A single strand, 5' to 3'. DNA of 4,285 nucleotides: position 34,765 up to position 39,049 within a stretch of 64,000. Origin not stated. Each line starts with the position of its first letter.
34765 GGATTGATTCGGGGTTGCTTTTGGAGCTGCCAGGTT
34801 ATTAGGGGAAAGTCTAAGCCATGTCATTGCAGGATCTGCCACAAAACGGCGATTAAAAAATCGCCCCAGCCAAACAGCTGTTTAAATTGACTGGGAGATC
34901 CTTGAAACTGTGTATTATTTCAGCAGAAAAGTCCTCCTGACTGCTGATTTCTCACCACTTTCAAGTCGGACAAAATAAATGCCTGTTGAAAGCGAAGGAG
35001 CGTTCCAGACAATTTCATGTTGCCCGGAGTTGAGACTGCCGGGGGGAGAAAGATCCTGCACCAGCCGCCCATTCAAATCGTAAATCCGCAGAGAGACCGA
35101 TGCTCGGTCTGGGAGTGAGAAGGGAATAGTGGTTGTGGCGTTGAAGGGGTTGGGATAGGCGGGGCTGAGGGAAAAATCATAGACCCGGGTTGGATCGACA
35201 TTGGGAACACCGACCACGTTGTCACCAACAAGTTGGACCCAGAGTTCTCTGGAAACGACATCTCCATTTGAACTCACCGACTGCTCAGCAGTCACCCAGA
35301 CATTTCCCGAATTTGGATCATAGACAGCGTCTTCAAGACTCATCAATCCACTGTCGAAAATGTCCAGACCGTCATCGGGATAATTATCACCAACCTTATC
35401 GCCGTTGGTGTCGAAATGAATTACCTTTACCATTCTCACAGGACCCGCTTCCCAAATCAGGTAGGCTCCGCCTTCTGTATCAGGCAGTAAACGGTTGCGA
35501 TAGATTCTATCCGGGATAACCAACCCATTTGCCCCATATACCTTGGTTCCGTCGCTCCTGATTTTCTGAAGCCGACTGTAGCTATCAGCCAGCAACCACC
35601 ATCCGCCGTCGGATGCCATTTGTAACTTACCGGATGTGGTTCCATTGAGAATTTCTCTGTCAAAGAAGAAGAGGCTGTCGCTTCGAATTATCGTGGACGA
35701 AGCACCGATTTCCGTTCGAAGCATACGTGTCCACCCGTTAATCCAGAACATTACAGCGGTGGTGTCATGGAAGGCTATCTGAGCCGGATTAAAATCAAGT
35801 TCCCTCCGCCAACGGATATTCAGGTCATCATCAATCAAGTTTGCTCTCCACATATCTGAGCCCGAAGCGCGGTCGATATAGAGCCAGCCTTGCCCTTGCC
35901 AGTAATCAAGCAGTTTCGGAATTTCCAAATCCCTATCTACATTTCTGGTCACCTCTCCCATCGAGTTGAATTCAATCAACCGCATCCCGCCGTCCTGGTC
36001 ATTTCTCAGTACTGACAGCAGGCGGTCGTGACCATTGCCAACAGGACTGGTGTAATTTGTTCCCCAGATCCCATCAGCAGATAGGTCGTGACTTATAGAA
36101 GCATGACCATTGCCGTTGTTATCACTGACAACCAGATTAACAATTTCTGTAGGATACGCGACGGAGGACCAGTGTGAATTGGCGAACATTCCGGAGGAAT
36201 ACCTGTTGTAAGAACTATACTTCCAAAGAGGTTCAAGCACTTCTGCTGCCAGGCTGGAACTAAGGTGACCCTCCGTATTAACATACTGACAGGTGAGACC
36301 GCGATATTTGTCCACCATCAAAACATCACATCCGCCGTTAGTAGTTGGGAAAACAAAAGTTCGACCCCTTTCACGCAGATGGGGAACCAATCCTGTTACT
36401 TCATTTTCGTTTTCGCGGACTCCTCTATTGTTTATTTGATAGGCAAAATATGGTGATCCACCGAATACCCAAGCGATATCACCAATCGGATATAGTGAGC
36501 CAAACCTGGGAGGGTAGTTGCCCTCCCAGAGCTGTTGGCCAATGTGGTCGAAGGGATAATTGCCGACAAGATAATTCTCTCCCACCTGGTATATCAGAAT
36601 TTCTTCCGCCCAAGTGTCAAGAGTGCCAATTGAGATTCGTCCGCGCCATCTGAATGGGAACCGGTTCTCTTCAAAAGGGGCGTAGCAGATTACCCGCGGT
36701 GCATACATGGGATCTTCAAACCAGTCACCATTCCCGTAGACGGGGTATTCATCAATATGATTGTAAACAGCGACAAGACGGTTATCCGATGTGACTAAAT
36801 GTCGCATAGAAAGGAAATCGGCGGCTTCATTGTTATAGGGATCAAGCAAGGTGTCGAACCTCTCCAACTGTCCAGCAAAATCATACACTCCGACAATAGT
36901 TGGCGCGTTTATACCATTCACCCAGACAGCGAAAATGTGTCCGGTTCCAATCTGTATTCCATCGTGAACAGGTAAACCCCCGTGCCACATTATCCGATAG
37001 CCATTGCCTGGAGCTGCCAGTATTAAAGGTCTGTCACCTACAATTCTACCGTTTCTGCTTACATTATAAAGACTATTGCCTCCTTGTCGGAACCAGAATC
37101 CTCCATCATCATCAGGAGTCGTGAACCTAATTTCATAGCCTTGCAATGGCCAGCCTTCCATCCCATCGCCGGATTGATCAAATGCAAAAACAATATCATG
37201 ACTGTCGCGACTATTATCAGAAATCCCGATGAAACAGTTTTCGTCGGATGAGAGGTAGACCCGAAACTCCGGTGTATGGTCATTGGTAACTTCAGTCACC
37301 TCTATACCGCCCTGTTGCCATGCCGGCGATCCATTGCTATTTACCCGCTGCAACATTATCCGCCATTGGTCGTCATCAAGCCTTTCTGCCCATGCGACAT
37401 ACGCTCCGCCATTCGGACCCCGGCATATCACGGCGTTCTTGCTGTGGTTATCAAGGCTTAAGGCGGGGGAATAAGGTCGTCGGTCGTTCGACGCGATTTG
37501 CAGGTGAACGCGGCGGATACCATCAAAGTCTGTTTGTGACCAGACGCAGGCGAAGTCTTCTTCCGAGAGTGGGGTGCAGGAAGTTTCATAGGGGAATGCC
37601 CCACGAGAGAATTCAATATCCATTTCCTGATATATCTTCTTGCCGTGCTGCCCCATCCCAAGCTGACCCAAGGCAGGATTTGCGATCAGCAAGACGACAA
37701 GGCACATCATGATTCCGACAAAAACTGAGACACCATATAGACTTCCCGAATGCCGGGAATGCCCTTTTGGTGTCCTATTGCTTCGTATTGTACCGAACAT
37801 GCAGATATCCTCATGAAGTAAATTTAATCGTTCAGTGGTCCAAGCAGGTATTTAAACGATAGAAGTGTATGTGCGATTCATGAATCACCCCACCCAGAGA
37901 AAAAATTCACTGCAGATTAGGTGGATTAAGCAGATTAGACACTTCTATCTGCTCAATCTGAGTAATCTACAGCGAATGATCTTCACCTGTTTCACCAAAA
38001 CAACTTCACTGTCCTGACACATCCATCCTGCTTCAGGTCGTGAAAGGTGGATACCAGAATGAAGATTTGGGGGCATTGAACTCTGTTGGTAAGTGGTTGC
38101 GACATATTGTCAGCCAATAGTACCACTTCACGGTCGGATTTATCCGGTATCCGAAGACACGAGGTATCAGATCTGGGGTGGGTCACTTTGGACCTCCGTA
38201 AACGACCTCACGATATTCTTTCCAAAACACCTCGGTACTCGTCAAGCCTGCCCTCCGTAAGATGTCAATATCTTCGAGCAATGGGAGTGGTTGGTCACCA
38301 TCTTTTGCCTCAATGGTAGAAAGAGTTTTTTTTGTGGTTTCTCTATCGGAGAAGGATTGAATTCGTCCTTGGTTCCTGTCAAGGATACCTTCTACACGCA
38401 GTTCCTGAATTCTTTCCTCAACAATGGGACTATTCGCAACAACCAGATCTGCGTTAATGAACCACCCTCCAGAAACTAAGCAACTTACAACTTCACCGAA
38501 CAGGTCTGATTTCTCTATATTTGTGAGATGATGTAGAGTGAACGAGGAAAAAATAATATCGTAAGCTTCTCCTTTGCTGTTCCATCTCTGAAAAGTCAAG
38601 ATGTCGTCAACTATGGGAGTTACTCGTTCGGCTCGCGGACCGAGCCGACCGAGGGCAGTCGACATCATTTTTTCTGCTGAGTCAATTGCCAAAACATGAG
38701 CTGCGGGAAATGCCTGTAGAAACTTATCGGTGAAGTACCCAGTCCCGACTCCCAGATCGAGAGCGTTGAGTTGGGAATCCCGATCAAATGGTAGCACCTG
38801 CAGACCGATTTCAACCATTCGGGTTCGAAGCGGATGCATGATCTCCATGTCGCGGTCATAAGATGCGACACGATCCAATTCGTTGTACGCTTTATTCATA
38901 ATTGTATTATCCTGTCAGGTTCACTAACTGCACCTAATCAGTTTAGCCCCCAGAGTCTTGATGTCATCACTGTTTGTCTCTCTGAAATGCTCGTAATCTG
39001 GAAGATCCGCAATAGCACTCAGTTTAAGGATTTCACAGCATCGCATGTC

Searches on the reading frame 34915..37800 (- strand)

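Call 6: search_protein_families(library=pfam, proteins=[window:34915-37800:-], max_evalue=0.001)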
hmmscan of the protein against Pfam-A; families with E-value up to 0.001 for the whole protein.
window:34915-37800:- (961 aa): 1 family
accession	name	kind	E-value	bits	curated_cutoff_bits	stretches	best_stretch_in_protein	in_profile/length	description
PF18962.6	Por_Secre_tail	-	6.8e-11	42.8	27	1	882-956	2-72/75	Secretion system C-terminal sorting domain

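Call 17: search_protein_families(library=ncbifam, proteins=[window:34915-37800:-], max_evalue=0.01)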
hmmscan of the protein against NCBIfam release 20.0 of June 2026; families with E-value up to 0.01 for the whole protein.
window:34915-37800:- (961 aa): 3 families
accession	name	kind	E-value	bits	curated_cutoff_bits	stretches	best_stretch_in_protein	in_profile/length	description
TIGR04183.1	Por_Secre_tail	domain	2.1e-11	43.6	23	1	882-956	2-68/72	T9SS type A sorting domain-containing protein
NF052323.1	T9SSA_dep_M6i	equivalog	3.7e-08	31.8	600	1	882-948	961-1026/1043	T9SS-dependent M6-like inactivated metalloprotease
NF038113.1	T9SSA_dep_M36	equivalog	9.6e-07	27.3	885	1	881-955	795-864/869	T9SS-dependent M36 family metallopeptidase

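Call 59: search_protein_families(library=pfam, proteins=[window:34915-37800:-], max_evalue=10)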
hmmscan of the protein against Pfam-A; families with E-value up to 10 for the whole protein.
window:34915-37800:- (961 aa): 2 families
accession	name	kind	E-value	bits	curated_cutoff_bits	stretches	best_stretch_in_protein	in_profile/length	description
PF18962.6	Por_Secre_tail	-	6.8e-11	42.8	27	1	882-956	2-72/75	Secretion system C-terminal sorting domain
PF13860.13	FlgD_ig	-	0.007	16.8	27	1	890-947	12-74/79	FlgD Ig-like domain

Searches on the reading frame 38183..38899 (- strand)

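Call 6: search_protein_families(library=pfam, proteins=[window:38183-38899:-], max_evalue=0.001)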
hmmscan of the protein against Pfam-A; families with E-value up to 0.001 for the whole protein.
window:38183-38899:- (238 aa): 7 families
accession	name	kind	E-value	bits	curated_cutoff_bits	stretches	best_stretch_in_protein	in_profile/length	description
PF13649.12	Methyltransf_25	-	1.9e-14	54.5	27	1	47-145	2-97/97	Methyltransferase domain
PF08242.18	Methyltransf_12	-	3.6e-12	47.3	30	1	47-147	1-98/98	Methyltransferase domain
PF08241.18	Methyltransf_11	-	2e-10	41.6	21.2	1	47-148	1-94/95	Methyltransferase domain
PF13847.12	Methyltransf_31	-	2.3e-08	34.3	27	1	41-153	2-113/145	Methyltransferase domain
PF13489.12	Methyltransf_23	-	9.3e-08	32.4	27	1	33-186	14-148/164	Methyltransferase domain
PF05891.18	Methyltransf_PK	-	3.1e-05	24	27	1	41-149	54-159/218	AdoMet dependent proline di-methyltransferase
PF01728.25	FtsJ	-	0.00053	20.4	24.1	1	42-106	21-81/181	FtsJ-like methyltransferase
